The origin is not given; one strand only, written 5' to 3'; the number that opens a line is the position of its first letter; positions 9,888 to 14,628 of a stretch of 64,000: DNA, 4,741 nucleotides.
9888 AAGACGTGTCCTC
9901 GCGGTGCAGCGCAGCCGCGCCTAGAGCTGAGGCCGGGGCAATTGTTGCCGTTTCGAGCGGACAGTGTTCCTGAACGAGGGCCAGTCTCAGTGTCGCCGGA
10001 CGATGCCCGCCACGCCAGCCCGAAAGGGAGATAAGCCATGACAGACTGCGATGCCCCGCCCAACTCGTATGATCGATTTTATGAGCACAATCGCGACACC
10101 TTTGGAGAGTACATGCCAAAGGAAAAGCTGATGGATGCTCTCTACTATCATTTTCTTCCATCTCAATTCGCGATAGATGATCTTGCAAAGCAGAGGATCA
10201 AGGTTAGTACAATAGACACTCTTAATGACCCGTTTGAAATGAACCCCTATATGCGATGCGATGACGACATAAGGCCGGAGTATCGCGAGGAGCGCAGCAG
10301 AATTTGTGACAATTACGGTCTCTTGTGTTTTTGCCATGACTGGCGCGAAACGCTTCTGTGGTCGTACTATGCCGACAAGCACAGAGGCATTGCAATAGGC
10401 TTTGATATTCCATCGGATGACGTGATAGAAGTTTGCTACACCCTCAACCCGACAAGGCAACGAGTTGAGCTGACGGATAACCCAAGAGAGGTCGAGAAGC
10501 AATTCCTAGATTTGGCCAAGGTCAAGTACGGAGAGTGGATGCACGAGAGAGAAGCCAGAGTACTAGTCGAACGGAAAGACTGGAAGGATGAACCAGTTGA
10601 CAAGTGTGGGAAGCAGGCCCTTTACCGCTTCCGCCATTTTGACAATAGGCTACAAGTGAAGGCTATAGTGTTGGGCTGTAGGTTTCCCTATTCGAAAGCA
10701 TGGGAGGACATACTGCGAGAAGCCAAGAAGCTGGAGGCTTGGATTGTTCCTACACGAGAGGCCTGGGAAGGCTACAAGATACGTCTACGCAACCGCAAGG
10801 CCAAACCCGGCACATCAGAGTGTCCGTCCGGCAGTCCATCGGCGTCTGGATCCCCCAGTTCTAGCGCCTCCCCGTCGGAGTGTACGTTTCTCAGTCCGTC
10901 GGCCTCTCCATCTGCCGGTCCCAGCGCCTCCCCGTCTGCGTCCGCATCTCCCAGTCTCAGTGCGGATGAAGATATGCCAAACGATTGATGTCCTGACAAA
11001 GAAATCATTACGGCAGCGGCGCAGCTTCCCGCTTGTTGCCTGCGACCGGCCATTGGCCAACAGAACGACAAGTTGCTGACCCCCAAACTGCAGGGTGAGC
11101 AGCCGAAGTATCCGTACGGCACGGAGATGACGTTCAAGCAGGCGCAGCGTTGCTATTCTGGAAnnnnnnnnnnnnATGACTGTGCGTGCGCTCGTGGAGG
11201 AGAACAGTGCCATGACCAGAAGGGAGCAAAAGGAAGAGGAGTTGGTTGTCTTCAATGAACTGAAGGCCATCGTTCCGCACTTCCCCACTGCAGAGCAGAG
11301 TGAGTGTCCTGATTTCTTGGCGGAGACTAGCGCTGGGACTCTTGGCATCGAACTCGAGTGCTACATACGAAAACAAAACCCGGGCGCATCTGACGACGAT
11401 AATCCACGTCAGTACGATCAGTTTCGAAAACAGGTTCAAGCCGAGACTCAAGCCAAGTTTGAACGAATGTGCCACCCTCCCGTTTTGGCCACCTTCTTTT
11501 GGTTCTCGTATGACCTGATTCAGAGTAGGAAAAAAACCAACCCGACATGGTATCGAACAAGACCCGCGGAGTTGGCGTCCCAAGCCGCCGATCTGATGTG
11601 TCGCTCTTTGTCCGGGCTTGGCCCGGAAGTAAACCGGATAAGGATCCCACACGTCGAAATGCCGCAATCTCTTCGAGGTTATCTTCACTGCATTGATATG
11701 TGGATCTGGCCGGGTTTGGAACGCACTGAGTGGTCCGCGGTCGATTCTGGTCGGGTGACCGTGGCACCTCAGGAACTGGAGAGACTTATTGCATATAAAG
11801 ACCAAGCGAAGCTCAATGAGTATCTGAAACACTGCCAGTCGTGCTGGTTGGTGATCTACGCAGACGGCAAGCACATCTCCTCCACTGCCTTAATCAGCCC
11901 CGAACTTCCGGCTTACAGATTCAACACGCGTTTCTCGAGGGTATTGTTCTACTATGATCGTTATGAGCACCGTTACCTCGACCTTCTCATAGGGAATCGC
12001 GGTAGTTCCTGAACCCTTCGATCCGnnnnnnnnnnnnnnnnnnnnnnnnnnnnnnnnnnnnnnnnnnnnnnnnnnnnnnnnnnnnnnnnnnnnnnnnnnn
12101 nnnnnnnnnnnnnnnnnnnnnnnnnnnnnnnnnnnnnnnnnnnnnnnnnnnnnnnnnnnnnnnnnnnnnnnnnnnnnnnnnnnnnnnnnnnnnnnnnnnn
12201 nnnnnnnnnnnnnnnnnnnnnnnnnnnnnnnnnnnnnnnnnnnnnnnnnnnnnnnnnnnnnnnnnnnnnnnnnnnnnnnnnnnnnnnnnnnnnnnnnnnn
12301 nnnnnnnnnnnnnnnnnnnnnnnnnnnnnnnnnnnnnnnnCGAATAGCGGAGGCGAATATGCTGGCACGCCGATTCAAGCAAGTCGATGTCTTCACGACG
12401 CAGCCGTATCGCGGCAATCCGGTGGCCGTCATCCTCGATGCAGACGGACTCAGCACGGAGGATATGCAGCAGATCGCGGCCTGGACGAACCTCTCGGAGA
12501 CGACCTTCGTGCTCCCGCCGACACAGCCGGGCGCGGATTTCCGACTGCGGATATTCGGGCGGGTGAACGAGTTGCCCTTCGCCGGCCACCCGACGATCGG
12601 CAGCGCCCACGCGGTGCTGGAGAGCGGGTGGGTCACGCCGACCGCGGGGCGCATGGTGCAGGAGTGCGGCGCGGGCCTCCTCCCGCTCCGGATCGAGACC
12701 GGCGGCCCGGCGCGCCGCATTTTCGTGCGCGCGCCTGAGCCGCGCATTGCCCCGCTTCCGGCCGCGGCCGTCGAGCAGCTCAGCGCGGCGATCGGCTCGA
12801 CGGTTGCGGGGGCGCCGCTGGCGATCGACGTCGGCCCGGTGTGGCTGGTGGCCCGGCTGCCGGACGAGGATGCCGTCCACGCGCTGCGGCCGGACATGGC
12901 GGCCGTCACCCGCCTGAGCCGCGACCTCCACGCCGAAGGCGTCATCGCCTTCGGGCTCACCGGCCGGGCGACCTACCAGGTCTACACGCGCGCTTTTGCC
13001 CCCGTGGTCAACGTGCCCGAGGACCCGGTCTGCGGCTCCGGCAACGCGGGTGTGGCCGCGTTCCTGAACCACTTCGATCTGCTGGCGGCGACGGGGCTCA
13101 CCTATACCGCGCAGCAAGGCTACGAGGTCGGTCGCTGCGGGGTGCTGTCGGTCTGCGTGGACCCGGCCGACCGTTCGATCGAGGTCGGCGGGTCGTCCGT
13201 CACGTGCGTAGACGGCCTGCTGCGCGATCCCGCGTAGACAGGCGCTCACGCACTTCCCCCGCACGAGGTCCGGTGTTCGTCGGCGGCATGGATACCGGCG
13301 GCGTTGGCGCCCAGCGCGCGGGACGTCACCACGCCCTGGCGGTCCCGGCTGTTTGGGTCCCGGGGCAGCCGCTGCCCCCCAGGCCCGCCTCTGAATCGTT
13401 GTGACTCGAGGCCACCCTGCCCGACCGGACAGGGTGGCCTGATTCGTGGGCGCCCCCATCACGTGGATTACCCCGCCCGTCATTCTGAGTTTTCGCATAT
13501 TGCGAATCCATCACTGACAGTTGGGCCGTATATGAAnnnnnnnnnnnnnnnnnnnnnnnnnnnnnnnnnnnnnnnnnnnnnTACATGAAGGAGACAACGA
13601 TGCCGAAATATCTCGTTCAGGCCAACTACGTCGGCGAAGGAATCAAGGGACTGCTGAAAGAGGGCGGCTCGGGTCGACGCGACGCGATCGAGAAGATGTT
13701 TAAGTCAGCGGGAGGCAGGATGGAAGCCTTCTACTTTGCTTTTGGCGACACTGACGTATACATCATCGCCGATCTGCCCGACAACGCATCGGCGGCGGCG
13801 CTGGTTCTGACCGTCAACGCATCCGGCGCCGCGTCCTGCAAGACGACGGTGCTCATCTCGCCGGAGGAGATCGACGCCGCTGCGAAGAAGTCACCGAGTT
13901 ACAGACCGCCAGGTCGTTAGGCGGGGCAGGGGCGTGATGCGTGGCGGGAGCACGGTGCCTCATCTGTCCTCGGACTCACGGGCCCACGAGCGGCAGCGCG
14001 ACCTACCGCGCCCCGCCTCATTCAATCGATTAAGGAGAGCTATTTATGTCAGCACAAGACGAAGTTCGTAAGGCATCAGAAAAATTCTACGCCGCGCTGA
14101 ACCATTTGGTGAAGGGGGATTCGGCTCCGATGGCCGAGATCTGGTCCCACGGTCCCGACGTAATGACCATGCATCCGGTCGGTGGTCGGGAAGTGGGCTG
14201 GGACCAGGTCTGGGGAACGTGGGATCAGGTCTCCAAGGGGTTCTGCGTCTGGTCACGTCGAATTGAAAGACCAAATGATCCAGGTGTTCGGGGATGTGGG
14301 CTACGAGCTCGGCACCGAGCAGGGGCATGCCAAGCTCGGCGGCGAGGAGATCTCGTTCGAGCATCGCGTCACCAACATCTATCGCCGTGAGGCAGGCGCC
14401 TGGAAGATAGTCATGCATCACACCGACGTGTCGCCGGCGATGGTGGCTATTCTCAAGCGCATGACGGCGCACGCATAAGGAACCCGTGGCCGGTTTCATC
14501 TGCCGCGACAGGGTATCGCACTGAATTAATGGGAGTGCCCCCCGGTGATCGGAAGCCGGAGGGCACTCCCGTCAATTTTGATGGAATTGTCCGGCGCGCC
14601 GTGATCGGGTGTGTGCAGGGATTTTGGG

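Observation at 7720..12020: Low-GC four-gene island: wHTH protein, NDT/TIR-like glycosidase-motif protein, DUF2971 protein and a fourth unknown protein. Candidate undescribed defence-type system.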

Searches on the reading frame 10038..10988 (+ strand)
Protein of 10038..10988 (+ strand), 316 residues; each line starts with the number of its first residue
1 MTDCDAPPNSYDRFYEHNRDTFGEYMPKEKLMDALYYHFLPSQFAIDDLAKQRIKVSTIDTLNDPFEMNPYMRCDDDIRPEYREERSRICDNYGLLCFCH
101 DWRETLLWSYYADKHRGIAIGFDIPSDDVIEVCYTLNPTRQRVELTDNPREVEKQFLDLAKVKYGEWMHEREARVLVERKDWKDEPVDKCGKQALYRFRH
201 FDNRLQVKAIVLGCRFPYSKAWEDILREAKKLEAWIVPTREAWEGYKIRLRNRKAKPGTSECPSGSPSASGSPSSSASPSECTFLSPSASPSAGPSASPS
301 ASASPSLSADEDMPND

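Call 3: search_protein_families(library=pfam, proteins=[window:10038-10988:+], max_evalue=0.1)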
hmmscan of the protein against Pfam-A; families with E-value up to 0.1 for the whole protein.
window:10038-10988:+ (316 aa): 1 family
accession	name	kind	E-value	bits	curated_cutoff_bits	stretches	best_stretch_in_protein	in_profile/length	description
PF11185.13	DUF2971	-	0.00069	21.3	22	1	107-129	1-23/89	Protein of unknown function (DUF2971)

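Call 4: search_protein_families(library=padloc, proteins=[window:10038-10988:+], max_evalue=0.1)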
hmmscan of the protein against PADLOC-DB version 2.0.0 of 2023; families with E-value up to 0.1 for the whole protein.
window:10038-10988:+ (316 aa): 4 families
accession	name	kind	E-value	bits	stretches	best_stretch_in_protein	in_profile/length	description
PDLC04991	PDC-S31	-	1.8e-22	78.1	1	43-181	13-150/208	-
PDLC04990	PDC-S31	-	1.2e-20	72.4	2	76-220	93-226/259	-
PDLC04994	PDC-S31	-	3.6e-14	50.8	1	72-181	100-210/273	-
PDLC04992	PDC-S31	-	7.7e-05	20.6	1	91-184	55-150/220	-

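Call 5: search_protein_families(library=ncbifam, proteins=[window:10038-10988:+], max_evalue=0.1)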
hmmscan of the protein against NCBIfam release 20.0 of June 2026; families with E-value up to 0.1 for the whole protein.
window:10038-10988:+ (316 aa): 1 family
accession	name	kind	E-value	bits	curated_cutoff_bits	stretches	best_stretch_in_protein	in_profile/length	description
NF038033.1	FEA1_rel_lipo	equivalog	0.016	13.9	250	1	260-310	31-81/406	FEA1-related lipoprotein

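Call 6: search_protein_families(library=phrogs, proteins=[window:10038-10988:+], max_evalue=0.01)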
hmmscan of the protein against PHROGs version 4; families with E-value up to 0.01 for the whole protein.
window:10038-10988:+ (316 aa): 1 family
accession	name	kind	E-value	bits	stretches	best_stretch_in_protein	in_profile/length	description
phrog_1762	-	unknown function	5.9e-25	89.1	1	28-217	40-257/395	-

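Call 68: search_dna_similar(query=window:10038-10988:+, collection=plasmids, mode=protein, max_evalue=0.001, max_rows=15)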
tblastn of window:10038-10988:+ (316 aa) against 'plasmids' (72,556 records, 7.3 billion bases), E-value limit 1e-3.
Records with a match: 72; places in all: 73; records where one place covers at least 80% of the query: 0.
Best place of each record, by identity: <60% 72.
By first word of the organism name: Klebsiella 35; Citrobacter 9; Pseudomonas 4; Comamonas 4; Burkholderia 3; Rhizobium 2; Arcobacter 2; Vibrio 2; Microbulbifer 1; Paraburkholderia 1; and 9 more.
By predicted mobility (MOB-suite, as given by PLSDB): non-mobilizable 56; conjugative 15; mobilizable 1.
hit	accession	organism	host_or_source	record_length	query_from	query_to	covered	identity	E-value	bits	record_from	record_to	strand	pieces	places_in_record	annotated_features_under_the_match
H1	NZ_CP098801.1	Rhizobium anhuiense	Trifolium dubium,Cell culture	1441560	15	214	63%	32.3%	9e-23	105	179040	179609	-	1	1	record has no annotation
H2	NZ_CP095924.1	Pseudomonas aeruginosa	water sink surface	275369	37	248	67%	28.7%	2e-17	90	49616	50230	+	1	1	DUF2971 domain-containing protein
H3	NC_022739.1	Pseudomonas sp. VLB120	-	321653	37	248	67%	28.7%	2e-17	90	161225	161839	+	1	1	DUF2971 domain-containing protein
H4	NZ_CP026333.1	Pseudomonas sp. XWY-1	cell culture,Rice Fields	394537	37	248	67%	28.7%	3e-17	90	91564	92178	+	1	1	DUF2971 domain-containing protein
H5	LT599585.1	Pseudomonas veronii 1YdBTEX2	-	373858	37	213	56%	31.0%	6e-17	89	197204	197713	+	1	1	hypothetical protein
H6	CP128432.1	Microbulbifer sp. MKSA007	Smenospongia aurea,bacteria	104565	35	255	70%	24.3%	3e-13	78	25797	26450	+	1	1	DUF2971 domain-containing protein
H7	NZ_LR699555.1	Paraburkholderia dioscoreae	-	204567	25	215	60%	28.1%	2e-17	90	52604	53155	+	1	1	DUF2971 domain-containing protein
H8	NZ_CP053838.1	Aliarcobacter faecis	Cell culture,Human septic tank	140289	28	232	65%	24.6%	2e-5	54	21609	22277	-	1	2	DUF2971 domain-containing protein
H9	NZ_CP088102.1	Bradyrhizobium barranii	cell culture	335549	37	220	58%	26.3%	1e-15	85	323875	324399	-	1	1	DUF2971 domain-containing protein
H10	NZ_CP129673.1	Comamonas testosteroni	Metal working fluids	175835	22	228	66%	22.6%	4e-6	56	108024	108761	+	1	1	DUF2971 domain-containing protein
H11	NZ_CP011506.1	Burkholderia pyrrocinia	Microbe,soil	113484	37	221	59%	25.3%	3e-14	81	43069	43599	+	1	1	DUF2971 domain-containing protein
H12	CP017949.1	Tenericutes bacterium MO-XQ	Cell culture,subseafloor sediment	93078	43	238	62%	23.7%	1e-5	54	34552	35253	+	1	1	hypothetical protein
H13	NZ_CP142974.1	Klebsiella pneumoniae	cell culture,seawater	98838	54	237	58%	24.5%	4e-4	50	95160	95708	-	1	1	DUF2971 domain-containing protein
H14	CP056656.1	Escherichia coli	culture,Wastewater influent sample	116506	54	237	58%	24.5%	4e-4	50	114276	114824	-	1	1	DUF2971 domain-containing protein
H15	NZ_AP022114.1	Klebsiella quasipneumoniae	-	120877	54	237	58%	24.5%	4e-4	50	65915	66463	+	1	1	DUF2971 domain-containing protein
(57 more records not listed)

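Call 83: get_annotated_region(hit=H2, flank=5000)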
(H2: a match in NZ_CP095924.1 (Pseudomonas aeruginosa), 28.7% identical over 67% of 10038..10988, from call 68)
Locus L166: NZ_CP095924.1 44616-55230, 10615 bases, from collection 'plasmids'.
description: Pseudomonas aeruginosa strain AR19438 plasmid unnamed, complete sequence
organism: Pseudomonas aeruginosa (NCBI taxid 287)
taxonomy: Bacteria; Pseudomonadota; Gammaproteobacteria; Pseudomonadales; Pseudomonadaceae; Pseudomonas; Pseudomonas aeruginosa
host: -; source: water sink surface; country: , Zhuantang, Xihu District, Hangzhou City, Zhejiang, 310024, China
typing (MOB-suite, as given by PLSDB): conjugative; replicon rep_cluster_398; relaxase MOBF; mating-pair formation MPF_F
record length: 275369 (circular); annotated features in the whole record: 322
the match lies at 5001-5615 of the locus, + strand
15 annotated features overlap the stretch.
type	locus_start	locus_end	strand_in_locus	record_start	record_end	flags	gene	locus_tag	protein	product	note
CDS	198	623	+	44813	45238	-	-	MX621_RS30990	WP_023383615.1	hypothetical protein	-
CDS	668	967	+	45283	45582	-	-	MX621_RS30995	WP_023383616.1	hypothetical protein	-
CDS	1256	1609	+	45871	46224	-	-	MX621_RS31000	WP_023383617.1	hypothetical protein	-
CDS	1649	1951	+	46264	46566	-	-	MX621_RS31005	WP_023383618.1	hypothetical protein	-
CDS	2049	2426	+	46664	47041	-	-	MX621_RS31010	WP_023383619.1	hypothetical protein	-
CDS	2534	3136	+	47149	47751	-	-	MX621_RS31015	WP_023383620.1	hypothetical protein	-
CDS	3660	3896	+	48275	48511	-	-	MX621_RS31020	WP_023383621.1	hypothetical protein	-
CDS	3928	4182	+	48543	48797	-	-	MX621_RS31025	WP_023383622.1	hypothetical protein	-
CDS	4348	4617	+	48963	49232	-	-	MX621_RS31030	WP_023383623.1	hypothetical protein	-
CDS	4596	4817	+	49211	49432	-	-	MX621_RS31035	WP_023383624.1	hypothetical protein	-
CDS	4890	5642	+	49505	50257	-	-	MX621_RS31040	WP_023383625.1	DUF2971 domain-containing protein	-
CDS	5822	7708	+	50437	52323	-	-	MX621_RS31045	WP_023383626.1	phosphoadenosine phosphosulfate reductase family protein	-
CDS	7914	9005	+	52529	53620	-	-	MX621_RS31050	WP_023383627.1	hypothetical protein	-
CDS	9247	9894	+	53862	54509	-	-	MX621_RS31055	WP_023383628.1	hypothetical protein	-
CDS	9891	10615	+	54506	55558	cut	-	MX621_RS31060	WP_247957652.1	hypothetical protein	-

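Call 84: get_annotated_region(hit=H7, flank=5000)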
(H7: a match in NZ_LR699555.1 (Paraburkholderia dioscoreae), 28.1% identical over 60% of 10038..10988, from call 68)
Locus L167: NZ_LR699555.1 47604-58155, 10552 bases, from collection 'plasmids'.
description: Paraburkholderia dioscoreae strain Msb3 plasmid pI
organism: Paraburkholderia dioscoreae (NCBI taxid 2604047)
taxonomy: Bacteria; Pseudomonadota; Betaproteobacteria; Burkholderiales; Burkholderiaceae; Paraburkholderia; Paraburkholderia dioscoreae
host: -; source: -; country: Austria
typing (MOB-suite, as given by PLSDB): non-mobilizable; mating-pair formation MPF_F
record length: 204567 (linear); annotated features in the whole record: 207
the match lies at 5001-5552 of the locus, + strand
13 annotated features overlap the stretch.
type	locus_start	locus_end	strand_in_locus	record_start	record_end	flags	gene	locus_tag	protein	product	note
CDS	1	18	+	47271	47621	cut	-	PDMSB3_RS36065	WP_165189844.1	hypothetical protein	-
CDS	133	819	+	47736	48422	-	-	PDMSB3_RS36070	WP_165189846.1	hypothetical protein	-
CDS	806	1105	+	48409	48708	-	-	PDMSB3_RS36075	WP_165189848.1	hypothetical protein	-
CDS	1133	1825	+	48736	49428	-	-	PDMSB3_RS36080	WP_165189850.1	SOS response-associated peptidase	GO:0018142 - protein-DNA covalent cross-linking [Evidence IEA]; GO:0009432 - SOS response [Evidence IEA]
CDS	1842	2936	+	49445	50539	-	-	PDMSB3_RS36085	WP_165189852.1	hypothetical protein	-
CDS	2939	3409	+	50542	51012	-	-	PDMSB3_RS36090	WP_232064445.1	hypothetical protein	-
CDS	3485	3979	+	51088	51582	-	-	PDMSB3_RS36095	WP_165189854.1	hypothetical protein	-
CDS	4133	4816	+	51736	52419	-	-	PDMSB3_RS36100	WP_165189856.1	hypothetical protein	-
CDS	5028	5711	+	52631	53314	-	-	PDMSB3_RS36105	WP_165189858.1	DUF2971 domain-containing protein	-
CDS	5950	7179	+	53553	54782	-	-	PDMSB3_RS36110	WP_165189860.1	Shedu immune nuclease family protein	-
CDS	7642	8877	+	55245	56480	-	-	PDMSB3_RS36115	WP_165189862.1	SGNH/GDSL hydrolase family protein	-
CDS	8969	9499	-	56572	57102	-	-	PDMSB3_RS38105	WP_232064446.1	hypothetical protein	-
CDS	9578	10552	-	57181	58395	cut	-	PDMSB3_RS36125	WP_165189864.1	DUF1173 domain-containing protein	-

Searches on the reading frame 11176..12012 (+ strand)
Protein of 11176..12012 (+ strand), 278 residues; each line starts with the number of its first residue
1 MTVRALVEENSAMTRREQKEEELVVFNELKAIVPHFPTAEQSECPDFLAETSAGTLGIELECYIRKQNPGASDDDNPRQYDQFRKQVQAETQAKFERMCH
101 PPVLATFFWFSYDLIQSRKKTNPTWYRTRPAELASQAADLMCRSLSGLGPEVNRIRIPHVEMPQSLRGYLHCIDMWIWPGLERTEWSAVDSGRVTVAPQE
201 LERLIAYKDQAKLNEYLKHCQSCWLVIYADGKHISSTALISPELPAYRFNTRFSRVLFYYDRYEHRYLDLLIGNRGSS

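Call 3: search_protein_families(library=pfam, proteins=[window:11176-12012:+], max_evalue=0.1)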
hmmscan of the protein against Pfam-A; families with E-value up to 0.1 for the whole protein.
window:11176-12012:+ (278 aa): 0 families

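Call 4: search_protein_families(library=padloc, proteins=[window:11176-12012:+], max_evalue=0.1)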
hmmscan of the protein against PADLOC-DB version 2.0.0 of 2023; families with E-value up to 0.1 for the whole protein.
window:11176-12012:+ (278 aa): 0 families

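Call 5: search_protein_families(library=ncbifam, proteins=[window:11176-12012:+], max_evalue=0.1)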
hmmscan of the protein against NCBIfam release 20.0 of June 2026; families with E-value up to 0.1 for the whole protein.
window:11176-12012:+ (278 aa): 0 families

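Call 6: search_protein_families(library=phrogs, proteins=[window:11176-12012:+], max_evalue=0.01)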
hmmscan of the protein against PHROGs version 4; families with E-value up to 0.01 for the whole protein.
window:11176-12012:+ (278 aa): 0 families

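Call 29: find_homologous_proteins(query=window:11176-12012:+, max_evalue=0.01)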
Query window:11176-12012:+ (278 aa): 1 proteins with E <= 0.01 among 734 candidates.
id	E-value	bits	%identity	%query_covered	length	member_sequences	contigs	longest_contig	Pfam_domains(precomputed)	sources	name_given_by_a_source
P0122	1.8e-182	623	100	96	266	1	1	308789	-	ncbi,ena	-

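Call 61: search_solved_structures(query=window:11212-12012:+, max_evalue=10)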
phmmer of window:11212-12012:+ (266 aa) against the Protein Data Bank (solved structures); distinct sequences matched with E-value up to 10: 0.

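Call 63: search_dna_similar(query=window:11212-12012:+, collection=plasmids, mode=protein, max_evalue=0.01, max_rows=10)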
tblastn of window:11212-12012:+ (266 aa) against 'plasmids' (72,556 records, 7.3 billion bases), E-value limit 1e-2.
No match.

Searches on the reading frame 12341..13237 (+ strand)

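Call 3: search_protein_families(library=pfam, proteins=[window:12341-13237:+], max_evalue=0.1)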
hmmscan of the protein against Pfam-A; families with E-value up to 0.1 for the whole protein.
window:12341-13237:+ (298 aa): 2 families
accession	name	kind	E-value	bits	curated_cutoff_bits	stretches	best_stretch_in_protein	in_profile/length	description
PF02567.21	PhzC-PhzF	-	1.4e-62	212.2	27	1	15-292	1-281/281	Phenazine biosynthesis-like protein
PF05544.16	Pro_racemase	-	9.4e-06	25.4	27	1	54-122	56-126/325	Proline racemase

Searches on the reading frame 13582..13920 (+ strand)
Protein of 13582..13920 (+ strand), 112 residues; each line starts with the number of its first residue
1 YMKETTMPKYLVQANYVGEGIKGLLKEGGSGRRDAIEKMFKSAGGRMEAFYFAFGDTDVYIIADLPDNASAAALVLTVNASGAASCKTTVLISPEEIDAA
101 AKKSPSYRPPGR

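Call 9: search_protein_families(library=pfam, proteins=[window:13582-13920:+], max_evalue=0.01)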
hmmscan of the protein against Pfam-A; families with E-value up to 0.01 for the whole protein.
window:13582-13920:+ (112 aa): 1 family
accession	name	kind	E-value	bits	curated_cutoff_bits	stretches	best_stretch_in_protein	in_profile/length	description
PF08734.17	GYD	-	1.8e-25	89.2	31.4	1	10-100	1-90/91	GYD domain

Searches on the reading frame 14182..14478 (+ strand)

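Call 9: search_protein_families(library=pfam, proteins=[window:14182-14478:+], max_evalue=0.01)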
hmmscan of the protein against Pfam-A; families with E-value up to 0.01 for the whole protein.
window:14182-14478:+ (98 aa): 2 families
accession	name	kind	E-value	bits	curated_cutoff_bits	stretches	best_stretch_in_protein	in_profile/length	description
PF14534.12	DUF4440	-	8e-07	29.9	25.2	1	21-76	52-107/107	Domain of unknown function (DUF4440)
PF13474.12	SnoaL_3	-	2e-06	28.6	22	1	25-81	60-116/121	SnoaL-like domain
